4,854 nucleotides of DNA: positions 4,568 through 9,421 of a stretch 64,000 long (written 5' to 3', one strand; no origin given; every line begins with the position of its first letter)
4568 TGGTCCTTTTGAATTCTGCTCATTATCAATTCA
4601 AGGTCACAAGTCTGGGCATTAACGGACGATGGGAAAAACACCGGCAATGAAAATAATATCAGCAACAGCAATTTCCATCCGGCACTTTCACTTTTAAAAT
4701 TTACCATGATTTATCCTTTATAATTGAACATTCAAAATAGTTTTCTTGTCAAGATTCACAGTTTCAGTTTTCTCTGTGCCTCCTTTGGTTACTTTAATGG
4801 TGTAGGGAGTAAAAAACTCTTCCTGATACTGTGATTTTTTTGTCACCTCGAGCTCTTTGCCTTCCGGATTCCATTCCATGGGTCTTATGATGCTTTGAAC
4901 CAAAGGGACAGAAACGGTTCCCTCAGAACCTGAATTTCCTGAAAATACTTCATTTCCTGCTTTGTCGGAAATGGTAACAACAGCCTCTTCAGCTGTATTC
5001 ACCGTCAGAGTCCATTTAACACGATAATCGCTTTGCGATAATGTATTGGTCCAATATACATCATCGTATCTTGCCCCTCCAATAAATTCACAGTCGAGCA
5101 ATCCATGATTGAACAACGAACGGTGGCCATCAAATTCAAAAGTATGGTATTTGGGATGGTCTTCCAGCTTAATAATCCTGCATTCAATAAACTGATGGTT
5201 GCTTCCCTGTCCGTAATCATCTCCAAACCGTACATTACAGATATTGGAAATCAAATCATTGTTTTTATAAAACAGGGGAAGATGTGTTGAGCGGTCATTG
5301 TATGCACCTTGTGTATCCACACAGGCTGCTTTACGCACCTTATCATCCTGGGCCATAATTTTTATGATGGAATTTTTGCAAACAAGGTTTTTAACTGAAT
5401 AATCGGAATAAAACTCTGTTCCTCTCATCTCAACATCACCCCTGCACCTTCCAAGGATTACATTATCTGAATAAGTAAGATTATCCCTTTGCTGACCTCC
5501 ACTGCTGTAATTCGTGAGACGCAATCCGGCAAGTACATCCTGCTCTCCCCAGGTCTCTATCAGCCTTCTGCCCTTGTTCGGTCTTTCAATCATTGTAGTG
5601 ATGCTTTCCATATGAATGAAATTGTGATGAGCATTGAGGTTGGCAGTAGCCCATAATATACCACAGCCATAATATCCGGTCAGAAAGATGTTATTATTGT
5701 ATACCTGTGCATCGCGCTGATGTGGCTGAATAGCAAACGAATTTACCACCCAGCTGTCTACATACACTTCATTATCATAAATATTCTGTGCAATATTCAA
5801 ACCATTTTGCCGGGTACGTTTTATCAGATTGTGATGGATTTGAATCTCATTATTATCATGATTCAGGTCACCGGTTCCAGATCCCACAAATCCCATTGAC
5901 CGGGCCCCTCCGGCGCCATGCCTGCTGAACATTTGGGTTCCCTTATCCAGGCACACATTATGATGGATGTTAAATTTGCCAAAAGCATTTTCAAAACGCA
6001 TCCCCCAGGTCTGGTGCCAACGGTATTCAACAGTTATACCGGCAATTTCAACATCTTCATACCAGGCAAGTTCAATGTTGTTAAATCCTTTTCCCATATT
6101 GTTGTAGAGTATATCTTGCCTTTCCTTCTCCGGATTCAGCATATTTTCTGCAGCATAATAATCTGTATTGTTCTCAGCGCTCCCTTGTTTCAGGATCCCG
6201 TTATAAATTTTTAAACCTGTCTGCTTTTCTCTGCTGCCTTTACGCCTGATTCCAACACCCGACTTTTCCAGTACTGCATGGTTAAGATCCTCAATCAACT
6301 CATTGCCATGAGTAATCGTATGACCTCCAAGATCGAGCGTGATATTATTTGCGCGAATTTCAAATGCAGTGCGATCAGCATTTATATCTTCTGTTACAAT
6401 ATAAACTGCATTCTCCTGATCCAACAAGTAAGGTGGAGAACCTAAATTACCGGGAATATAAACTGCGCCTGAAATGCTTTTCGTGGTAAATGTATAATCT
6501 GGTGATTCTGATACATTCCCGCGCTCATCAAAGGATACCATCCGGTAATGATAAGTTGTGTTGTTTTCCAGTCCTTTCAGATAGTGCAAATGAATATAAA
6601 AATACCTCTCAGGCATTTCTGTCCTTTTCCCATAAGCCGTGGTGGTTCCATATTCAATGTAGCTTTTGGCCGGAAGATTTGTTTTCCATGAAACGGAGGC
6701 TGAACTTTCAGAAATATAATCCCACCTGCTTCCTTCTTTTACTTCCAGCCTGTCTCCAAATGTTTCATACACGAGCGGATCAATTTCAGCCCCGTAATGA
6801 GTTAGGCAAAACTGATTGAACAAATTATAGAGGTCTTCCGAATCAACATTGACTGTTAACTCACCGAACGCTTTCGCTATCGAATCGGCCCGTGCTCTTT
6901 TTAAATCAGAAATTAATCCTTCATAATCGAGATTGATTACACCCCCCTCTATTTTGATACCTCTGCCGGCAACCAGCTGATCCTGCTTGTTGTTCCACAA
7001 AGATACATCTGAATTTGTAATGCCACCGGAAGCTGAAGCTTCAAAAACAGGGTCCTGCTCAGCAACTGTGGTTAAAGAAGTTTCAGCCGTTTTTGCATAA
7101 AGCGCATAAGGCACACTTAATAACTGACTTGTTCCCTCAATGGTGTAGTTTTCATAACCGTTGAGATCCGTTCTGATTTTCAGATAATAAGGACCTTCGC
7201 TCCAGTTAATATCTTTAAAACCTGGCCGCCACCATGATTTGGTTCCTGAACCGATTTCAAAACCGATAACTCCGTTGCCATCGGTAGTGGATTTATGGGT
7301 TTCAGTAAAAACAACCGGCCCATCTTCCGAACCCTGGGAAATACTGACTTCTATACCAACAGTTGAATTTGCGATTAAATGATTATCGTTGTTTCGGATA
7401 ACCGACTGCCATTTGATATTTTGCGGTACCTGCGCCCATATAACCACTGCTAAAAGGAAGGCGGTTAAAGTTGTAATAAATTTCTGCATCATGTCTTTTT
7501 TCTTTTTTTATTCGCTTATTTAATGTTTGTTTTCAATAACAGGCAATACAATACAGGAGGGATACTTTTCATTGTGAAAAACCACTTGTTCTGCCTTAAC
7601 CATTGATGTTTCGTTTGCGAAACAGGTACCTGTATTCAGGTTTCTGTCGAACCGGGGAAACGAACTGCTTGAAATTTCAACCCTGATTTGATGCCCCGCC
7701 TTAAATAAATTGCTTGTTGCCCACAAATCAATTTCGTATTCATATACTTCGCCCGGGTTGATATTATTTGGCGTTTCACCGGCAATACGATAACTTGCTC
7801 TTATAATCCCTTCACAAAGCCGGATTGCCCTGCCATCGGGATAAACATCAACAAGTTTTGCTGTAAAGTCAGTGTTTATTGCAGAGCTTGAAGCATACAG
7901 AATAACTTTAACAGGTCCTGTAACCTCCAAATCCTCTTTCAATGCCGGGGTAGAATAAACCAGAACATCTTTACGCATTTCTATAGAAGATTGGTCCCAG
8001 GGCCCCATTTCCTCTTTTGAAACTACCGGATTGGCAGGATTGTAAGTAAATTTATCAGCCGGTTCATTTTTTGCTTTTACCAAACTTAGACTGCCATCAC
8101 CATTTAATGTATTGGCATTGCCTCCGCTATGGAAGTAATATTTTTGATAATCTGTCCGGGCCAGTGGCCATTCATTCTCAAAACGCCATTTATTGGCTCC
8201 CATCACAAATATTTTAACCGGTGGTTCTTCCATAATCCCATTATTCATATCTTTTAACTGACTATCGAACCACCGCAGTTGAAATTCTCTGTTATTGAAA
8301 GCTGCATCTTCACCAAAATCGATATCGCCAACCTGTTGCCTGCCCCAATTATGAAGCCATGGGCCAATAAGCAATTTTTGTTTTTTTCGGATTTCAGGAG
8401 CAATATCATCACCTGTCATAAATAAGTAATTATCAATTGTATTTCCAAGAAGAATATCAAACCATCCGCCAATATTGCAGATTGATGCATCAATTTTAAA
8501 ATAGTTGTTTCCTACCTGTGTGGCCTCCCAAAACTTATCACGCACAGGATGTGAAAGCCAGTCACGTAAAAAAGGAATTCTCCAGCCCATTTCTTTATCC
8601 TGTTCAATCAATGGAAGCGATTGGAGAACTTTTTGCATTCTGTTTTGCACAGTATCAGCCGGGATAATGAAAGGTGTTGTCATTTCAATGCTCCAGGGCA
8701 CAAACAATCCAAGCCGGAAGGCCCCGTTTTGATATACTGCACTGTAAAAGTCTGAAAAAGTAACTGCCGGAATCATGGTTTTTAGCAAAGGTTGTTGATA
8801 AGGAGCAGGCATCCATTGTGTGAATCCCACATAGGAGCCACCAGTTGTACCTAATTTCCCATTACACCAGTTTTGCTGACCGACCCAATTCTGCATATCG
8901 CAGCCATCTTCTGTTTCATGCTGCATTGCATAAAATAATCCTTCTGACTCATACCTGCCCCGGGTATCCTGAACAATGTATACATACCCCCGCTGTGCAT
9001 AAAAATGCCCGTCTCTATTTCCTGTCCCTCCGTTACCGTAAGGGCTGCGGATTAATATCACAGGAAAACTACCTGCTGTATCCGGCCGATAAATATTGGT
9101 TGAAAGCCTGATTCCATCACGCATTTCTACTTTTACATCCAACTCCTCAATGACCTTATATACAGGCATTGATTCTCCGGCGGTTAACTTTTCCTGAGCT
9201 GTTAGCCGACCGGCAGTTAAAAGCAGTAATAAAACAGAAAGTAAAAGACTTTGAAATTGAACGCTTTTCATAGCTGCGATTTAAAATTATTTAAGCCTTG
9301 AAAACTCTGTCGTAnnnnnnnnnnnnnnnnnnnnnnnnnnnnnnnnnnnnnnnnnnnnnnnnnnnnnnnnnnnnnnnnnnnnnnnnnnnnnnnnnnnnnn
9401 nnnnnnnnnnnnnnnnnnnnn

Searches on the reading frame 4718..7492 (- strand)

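Call 13: search_protein_families(library=pfam, proteins=[window:4718-7492:-], max_evalue=0.001)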
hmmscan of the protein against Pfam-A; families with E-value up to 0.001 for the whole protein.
window:4718-7492:- (924 aa): 1 family
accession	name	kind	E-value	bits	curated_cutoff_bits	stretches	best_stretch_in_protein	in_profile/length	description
PF16656.11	Pur_ac_phosph_N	-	2.2e-06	28.6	30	1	261-337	11-93/93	Purple acid Phosphatase, N-terminal domain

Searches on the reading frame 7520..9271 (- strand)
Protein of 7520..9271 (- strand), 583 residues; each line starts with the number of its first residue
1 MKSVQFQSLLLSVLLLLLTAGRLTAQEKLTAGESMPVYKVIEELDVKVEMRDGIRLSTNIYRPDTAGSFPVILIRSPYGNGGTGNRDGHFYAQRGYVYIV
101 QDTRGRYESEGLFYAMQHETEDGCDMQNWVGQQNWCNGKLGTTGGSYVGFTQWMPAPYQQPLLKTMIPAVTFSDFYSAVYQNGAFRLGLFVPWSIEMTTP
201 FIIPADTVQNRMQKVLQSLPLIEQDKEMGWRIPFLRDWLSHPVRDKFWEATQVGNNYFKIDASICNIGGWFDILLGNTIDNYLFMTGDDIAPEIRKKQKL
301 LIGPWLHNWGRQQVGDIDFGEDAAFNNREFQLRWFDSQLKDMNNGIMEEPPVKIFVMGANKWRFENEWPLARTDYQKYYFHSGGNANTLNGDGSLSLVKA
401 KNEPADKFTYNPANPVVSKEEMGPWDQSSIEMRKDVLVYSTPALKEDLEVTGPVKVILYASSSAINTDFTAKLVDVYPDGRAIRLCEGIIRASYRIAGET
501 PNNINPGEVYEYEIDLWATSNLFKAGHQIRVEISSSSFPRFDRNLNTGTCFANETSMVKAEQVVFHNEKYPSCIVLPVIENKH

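Call 13: search_protein_families(library=pfam, proteins=[window:7520-9271:-], max_evalue=0.001)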
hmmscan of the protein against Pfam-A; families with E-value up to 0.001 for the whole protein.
window:7520-9271:- (583 aa): 2 families
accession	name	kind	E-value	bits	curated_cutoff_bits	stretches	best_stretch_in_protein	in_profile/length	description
PF02129.25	Peptidase_S15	-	5.3e-57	193.9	23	1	52-307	1-260/262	X-Pro dipeptidyl-peptidase (S15 family)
PF08530.16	PepX_C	-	2.7e-51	175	22.5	1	344-574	1-216/217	X-Pro dipeptidyl-peptidase C-terminal non-catalytic domain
